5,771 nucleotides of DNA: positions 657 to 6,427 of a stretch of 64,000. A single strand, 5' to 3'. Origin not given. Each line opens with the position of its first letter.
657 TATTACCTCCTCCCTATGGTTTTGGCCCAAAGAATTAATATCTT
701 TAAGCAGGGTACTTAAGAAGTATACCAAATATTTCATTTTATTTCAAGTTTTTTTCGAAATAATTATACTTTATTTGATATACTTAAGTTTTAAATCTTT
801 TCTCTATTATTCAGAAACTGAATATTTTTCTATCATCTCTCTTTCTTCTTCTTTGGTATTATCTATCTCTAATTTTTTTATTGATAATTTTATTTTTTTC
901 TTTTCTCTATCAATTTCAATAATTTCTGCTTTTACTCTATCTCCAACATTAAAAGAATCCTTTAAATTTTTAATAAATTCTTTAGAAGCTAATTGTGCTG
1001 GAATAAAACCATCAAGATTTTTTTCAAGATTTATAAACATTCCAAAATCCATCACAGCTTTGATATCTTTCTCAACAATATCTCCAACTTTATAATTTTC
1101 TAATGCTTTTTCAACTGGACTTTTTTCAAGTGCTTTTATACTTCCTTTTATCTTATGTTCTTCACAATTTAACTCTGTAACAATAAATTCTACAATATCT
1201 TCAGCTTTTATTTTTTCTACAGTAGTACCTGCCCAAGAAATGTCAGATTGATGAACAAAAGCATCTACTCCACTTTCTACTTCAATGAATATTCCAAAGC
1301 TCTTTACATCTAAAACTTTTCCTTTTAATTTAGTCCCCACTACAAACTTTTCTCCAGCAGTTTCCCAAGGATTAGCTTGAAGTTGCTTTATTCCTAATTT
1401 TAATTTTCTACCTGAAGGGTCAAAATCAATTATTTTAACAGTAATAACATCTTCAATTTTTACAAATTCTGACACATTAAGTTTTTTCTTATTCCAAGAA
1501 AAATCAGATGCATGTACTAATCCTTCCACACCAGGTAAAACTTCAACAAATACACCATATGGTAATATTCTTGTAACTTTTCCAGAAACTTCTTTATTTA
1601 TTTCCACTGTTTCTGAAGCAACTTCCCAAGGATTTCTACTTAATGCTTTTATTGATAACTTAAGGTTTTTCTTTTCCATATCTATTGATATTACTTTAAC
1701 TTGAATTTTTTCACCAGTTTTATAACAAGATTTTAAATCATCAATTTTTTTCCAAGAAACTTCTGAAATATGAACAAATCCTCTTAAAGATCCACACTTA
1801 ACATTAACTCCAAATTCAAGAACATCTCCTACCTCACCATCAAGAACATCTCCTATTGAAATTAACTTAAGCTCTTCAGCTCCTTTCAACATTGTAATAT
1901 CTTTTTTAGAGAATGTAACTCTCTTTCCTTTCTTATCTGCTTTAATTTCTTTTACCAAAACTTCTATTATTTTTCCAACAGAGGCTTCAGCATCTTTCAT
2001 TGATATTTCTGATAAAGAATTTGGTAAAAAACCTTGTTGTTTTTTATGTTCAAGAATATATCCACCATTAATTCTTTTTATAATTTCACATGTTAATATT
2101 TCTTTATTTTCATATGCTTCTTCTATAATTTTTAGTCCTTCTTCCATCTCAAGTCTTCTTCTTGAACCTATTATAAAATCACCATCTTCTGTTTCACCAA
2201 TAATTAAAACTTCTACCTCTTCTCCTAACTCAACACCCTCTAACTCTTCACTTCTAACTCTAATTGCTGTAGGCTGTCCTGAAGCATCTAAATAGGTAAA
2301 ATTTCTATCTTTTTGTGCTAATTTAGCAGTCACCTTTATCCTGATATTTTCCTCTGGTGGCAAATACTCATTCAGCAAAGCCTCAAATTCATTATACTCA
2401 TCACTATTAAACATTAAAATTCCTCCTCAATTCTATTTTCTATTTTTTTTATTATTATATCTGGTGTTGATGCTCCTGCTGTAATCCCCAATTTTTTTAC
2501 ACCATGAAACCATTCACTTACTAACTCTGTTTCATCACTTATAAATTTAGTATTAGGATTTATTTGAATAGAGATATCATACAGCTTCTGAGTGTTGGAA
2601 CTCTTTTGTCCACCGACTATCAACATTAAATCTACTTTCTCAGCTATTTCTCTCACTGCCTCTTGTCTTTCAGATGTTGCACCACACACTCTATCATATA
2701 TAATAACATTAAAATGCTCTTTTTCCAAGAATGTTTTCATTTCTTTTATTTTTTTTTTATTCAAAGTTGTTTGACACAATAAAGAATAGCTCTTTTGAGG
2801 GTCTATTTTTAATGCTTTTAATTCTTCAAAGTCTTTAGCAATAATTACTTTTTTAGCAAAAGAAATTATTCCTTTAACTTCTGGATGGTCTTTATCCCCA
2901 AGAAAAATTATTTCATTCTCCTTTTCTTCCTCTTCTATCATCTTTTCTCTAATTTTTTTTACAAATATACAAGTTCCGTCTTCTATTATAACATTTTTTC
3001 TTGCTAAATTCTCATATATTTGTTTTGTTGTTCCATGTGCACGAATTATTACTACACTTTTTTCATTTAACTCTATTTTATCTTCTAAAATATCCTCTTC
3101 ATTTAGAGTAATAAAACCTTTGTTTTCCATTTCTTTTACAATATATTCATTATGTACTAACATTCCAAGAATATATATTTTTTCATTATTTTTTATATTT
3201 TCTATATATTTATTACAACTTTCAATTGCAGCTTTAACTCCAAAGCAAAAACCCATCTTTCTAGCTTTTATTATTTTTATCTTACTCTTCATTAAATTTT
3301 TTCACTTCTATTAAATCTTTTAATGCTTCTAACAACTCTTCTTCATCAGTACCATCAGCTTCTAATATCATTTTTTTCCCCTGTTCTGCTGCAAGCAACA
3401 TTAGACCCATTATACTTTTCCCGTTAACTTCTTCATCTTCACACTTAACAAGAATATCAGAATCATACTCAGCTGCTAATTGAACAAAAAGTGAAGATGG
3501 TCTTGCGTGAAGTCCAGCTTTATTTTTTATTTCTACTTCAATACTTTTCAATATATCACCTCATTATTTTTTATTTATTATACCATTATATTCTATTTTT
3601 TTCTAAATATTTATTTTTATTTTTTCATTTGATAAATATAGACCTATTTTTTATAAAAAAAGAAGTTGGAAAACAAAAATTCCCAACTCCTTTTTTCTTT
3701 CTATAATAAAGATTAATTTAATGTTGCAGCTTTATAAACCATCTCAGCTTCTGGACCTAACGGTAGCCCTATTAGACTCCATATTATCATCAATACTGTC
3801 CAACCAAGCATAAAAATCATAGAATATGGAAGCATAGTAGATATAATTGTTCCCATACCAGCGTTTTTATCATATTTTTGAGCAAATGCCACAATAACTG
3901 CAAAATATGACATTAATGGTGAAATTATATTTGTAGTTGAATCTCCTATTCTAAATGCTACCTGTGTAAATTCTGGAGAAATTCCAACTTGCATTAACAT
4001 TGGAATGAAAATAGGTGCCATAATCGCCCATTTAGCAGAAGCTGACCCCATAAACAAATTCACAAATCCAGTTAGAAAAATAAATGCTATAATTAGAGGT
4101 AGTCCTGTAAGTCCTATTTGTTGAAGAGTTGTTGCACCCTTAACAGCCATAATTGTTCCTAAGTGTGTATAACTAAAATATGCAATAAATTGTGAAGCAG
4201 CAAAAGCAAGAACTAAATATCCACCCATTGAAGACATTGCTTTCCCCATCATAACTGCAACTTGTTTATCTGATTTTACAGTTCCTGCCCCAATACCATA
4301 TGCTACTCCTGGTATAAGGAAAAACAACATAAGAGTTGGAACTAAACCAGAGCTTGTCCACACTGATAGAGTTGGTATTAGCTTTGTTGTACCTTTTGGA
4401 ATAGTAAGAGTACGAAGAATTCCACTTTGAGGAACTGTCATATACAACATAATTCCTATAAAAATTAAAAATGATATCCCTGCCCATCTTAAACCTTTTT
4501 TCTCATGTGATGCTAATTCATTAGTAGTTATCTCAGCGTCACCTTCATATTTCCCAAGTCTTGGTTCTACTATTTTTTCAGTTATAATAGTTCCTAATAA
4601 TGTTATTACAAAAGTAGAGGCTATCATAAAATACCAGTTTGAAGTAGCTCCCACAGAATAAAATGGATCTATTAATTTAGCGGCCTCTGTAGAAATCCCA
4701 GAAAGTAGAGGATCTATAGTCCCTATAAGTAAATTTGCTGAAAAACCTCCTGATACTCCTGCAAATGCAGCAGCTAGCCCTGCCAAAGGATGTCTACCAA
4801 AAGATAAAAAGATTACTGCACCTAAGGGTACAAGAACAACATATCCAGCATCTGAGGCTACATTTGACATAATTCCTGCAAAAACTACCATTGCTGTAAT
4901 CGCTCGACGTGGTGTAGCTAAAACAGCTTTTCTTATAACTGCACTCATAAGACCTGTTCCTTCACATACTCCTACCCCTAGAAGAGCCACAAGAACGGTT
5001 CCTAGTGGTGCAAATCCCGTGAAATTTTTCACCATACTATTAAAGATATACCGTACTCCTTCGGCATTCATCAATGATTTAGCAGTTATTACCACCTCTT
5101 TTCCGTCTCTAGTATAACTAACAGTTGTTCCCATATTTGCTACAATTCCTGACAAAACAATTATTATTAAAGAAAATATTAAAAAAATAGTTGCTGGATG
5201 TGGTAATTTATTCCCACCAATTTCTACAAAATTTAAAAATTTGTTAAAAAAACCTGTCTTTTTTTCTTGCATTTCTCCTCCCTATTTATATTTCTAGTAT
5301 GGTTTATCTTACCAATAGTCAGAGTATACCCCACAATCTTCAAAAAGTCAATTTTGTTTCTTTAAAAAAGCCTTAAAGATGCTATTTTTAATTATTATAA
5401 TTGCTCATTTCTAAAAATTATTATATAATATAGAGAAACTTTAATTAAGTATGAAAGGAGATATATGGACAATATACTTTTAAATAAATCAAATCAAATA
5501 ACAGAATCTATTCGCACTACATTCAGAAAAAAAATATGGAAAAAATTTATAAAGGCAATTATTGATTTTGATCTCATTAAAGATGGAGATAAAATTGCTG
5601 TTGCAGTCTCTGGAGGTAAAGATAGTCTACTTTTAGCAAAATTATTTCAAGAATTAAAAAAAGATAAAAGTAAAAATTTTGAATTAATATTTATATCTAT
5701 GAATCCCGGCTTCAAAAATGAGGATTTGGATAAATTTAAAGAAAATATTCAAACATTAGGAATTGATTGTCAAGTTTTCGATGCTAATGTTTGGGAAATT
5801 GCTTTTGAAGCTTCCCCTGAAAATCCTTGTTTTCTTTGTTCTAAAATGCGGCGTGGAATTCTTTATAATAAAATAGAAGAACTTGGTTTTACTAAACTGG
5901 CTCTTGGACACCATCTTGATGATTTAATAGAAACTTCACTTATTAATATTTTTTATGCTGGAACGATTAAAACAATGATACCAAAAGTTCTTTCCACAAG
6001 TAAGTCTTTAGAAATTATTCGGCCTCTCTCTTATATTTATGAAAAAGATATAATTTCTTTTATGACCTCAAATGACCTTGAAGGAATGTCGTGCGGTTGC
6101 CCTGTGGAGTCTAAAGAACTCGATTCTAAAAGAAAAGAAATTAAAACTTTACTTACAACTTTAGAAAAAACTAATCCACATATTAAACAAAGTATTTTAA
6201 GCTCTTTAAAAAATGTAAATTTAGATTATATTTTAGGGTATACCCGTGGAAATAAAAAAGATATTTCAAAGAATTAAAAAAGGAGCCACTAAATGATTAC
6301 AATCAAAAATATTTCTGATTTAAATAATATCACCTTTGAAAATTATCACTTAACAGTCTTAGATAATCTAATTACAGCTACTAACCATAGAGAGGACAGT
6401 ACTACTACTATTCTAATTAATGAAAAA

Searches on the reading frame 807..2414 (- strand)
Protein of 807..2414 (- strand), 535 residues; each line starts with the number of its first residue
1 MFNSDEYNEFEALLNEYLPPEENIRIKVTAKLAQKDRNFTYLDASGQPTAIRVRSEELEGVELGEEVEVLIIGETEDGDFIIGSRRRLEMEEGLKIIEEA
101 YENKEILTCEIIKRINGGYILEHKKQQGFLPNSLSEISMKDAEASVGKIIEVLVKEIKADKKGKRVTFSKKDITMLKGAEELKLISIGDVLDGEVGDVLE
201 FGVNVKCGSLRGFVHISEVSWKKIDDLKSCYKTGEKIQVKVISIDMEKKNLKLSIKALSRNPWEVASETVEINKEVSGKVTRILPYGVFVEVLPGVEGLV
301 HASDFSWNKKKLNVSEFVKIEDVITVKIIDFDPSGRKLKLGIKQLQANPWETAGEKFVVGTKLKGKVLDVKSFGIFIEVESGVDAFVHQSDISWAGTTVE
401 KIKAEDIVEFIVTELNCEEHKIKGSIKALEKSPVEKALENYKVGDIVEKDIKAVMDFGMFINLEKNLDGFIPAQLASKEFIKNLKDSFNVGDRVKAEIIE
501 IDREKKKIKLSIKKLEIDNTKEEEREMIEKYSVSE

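Call 43: search_protein_families(library=pfam, proteins=[window:807-2414:-])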
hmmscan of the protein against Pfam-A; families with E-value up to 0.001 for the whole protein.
window:807-2414:- (535 aa): 6 families
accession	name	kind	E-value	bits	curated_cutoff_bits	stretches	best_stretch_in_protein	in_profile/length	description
PF00575.29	S1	-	3.4e-55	184.8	22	4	270-343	2-74/74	S1 RNA binding domain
PF21710.3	Spt6_S1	-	1.3e-12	48.3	27.5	1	441-514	14-88/91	Spt6, S1/OB domain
PF23459.1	S1_RRP5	-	1.8e-12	48.1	27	0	188-254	4-71/72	RRP5 S1 domain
PF24685.1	OB_RRP5_4th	-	8.2e-08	32.6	31.5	0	206-244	33-71/92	RRP5 OB-fold domain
PF13509.12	S1_2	-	3.7e-06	27.4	21.8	0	360-393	2-35/61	S1 domain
PF00313.28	CSD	-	8.1e-06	26.1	27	1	368-414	8-53/66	'Cold-shock' DNA-binding domain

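Call 44: find_encoding_contigs(protein=window:807-2414:-, flank=10000, max_places=2)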
Protein window:807-2414:- (535 aa): 19 contigs read that carry it; 2 places shown.
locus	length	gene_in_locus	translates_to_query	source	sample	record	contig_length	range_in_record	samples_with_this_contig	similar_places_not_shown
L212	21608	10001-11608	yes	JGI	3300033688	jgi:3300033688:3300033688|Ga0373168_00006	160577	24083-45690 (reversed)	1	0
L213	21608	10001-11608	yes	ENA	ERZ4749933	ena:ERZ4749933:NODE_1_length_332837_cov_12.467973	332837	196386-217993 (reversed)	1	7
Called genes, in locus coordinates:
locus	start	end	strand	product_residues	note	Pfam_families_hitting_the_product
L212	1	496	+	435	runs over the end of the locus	PF00919:UPF0004, PF04055:Radical_SAM, PF01938:TRAM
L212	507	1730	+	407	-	PF07497:Rho_RNA_bind, PF00006:ATP-synt_ab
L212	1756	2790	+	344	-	PF23473:LysM3_LYK4_5 (faint), PF01476:LysM (weak), PF01551:Peptidase_M23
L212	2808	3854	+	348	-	PF04551:GcpE, PF26540:GcpE_C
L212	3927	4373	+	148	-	PF04542:Sigma70_r2, PF08281:Sigma70_r4_2, PF04545:Sigma70_r4 (faint)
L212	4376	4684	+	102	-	-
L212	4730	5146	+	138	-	-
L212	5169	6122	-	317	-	PF01171:ATP_bind_3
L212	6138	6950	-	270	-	PF01171:ATP_bind_3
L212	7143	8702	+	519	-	PF03806:ABG_transport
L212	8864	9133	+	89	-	PF00381:PTS-HPr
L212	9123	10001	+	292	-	PF02401:LYTB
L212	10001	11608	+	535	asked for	PF13509:S1_2 (faint), PF21710:Spt6_S1 (faint), PF00313:CSD (faint), PF00575:S1, PF23459:S1_RRP5 (faint), PF24685:OB_RRP5_4th (faint), PF00575:S1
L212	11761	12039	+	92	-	PF01250:Ribosomal_S6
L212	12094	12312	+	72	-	PF01084:Ribosomal_S18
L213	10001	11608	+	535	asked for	PF13509:S1_2 (faint), PF21710:Spt6_S1 (faint), PF00313:CSD (faint), PF00575:S1, PF23459:S1_RRP5 (faint), PF24685:OB_RRP5_4th (faint), PF00575:S1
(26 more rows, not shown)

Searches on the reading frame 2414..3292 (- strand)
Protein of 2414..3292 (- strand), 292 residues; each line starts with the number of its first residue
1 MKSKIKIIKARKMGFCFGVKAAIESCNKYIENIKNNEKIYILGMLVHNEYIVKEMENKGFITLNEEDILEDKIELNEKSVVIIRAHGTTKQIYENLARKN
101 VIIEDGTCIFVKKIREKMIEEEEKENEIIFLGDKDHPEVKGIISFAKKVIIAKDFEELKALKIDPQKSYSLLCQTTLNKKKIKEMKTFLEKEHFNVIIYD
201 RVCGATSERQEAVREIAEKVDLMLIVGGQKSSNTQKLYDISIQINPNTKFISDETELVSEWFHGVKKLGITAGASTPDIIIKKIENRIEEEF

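Call 43: search_protein_families(library=pfam, proteins=[window:2414-3292:-])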
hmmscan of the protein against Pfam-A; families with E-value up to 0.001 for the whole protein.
window:2414-3292:- (292 aa): 1 family
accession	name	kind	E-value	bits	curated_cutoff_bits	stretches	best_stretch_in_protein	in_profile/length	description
PF02401.23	LYTB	-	1.5e-83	280.6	24.5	1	7-288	1-266/267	LytB protein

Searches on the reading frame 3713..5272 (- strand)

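Call 43: search_protein_families(library=pfam, proteins=[window:3713-5272:-])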
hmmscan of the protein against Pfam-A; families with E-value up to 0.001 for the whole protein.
window:3713-5272:- (519 aa): 1 family
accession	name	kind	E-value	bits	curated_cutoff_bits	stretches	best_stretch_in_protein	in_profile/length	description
PF03806.19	ABG_transport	-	3.3e-198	659.5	27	1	11-513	1-502/502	AbgT putative transporter family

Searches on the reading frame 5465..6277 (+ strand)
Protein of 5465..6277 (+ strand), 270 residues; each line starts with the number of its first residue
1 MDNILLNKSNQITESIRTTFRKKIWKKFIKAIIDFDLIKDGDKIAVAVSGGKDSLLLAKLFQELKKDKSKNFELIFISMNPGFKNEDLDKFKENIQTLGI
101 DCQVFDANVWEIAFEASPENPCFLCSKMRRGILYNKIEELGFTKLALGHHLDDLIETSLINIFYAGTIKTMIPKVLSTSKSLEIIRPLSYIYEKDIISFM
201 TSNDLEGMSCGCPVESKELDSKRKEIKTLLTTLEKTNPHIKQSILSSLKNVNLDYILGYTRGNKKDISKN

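Call 43: search_protein_families(library=pfam, proteins=[window:5465-6277:+])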
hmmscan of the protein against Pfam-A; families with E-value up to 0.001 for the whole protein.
window:5465-6277:+ (270 aa): 1 family
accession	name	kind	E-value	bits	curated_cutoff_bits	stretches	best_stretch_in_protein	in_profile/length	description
PF01171.26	ATP_bind_3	-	9.4e-16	58.5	27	1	43-205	1-161/182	PP-loop family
